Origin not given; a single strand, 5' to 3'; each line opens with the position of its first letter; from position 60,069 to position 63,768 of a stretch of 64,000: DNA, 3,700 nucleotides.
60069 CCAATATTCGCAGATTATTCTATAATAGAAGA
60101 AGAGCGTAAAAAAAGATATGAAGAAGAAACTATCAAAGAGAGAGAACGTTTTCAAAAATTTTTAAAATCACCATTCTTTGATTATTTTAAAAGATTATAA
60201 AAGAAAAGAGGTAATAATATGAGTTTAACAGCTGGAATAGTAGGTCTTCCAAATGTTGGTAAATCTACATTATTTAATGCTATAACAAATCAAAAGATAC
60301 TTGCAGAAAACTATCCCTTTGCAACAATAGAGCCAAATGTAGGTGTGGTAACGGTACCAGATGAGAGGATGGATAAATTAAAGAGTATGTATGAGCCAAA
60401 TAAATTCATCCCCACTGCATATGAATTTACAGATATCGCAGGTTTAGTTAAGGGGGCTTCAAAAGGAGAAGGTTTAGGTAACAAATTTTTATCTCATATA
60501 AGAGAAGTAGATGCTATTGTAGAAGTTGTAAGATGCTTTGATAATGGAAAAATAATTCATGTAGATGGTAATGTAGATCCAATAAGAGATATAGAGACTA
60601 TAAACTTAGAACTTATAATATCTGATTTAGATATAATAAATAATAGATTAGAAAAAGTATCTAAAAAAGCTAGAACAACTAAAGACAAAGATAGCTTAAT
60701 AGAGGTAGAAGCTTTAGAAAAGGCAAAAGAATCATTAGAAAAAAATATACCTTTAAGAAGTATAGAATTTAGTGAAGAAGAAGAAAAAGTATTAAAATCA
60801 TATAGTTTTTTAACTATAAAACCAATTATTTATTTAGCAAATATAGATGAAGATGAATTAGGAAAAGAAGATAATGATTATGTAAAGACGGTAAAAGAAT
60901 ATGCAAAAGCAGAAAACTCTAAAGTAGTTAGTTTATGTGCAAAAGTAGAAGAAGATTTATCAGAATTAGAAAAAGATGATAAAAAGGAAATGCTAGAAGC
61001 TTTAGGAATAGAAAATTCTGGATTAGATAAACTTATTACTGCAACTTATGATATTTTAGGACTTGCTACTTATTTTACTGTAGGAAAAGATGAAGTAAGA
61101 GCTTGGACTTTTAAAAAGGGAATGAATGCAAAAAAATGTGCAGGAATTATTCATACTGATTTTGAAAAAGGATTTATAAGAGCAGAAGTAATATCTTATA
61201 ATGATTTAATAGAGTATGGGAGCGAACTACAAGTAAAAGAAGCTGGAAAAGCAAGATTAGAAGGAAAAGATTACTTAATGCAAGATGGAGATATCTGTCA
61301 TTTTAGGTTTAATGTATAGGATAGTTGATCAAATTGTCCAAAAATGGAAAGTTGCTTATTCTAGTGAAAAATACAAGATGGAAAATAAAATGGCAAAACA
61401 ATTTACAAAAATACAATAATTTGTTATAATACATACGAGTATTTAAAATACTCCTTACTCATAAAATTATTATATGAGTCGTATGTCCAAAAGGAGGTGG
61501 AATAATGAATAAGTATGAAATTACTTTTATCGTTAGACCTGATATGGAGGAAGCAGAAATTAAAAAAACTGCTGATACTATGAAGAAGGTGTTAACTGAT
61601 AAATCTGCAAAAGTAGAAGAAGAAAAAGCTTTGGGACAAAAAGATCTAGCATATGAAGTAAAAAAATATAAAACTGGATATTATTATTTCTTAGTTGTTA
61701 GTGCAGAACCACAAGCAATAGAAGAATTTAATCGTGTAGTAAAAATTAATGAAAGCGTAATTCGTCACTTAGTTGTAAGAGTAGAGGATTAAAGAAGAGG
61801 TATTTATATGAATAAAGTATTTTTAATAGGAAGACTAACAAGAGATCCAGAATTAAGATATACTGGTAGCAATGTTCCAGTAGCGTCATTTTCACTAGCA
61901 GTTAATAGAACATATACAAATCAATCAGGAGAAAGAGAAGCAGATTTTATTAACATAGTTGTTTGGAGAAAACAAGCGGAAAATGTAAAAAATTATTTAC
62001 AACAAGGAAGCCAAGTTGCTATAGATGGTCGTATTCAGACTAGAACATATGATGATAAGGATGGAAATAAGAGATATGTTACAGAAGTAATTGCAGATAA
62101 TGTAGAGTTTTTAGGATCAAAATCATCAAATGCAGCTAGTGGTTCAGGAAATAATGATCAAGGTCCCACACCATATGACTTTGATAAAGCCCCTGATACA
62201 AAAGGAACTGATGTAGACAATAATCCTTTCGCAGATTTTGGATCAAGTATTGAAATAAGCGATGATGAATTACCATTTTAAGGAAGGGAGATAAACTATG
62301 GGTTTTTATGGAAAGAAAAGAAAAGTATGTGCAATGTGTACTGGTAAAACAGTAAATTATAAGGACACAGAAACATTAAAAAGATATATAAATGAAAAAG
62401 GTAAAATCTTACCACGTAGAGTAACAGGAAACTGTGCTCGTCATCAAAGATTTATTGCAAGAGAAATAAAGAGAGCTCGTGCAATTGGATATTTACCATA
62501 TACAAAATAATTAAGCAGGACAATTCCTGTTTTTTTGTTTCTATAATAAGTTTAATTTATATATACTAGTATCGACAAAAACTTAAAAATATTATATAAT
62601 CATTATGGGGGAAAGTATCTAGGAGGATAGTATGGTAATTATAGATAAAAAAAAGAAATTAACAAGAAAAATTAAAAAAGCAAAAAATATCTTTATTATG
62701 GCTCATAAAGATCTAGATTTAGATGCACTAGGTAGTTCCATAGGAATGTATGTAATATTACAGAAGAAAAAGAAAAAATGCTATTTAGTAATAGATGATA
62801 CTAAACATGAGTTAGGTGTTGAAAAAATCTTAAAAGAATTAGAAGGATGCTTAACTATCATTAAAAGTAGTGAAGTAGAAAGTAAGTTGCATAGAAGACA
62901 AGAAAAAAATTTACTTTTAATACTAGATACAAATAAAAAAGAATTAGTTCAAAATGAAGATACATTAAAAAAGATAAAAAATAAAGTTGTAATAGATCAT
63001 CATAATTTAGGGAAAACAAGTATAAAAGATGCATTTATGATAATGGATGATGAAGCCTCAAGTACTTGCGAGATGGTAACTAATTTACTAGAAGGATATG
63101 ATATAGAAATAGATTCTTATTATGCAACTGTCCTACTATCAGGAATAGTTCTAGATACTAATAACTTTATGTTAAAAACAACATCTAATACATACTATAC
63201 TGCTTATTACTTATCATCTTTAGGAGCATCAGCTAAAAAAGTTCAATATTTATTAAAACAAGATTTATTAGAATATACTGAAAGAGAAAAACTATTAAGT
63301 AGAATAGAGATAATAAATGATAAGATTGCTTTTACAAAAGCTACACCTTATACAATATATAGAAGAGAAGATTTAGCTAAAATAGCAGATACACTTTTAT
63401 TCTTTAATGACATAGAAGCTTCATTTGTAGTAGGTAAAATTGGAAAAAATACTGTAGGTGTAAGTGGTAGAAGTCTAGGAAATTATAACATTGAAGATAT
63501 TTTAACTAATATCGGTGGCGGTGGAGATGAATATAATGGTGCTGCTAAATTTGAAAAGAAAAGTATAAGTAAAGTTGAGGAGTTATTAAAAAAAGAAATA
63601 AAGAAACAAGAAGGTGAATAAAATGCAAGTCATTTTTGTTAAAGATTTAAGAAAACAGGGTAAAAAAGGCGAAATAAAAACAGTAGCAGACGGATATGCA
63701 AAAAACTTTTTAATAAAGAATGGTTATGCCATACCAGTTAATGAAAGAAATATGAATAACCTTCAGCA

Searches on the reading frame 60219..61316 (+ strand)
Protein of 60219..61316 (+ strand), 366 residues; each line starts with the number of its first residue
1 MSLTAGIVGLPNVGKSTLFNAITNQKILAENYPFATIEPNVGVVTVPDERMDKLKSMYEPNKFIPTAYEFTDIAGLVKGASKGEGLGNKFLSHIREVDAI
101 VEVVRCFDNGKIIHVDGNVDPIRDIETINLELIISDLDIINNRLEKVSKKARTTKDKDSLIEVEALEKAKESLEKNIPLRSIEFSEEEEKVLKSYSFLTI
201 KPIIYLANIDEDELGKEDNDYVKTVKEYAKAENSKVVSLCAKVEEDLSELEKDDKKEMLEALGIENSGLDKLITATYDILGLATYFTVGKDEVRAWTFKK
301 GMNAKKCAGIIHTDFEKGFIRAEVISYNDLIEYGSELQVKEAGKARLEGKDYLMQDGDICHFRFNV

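Call 63: search_protein_families(library=pfam, proteins=[window:60219-61316:+], max_evalue=0.00001)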
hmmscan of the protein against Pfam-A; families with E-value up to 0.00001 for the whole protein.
window:60219-61316:+ (366 aa): 3 families
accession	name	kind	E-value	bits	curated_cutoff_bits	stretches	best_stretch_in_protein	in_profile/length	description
PF06071.19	YchF-GTPase_C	-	1.8e-40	137.4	27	1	282-365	1-84/84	Protein of unknown function (DUF933)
PF01926.29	MMR_HSR1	-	2.6e-22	79.5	21.9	1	5-116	2-93/113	50S ribosome-binding GTPase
PF02421.24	FeoB_N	-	4.9e-08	33.1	27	1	6-50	4-48/156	Ferrous iron transport protein B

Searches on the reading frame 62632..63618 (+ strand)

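Call 63: search_protein_families(library=pfam, proteins=[window:62632-63618:+], max_evalue=0.00001)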
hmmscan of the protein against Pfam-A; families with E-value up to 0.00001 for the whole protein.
window:62632-63618:+ (329 aa): 2 families
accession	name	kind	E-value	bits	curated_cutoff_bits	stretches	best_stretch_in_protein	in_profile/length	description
PF01368.27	DHH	-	2.5e-21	76.7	28.1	1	19-172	1-125/125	DHH family, N-terminal domain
PF02272.25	DHHA1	-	5.6e-06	27.2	25.9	1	242-321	12-98/102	DHHA1 domain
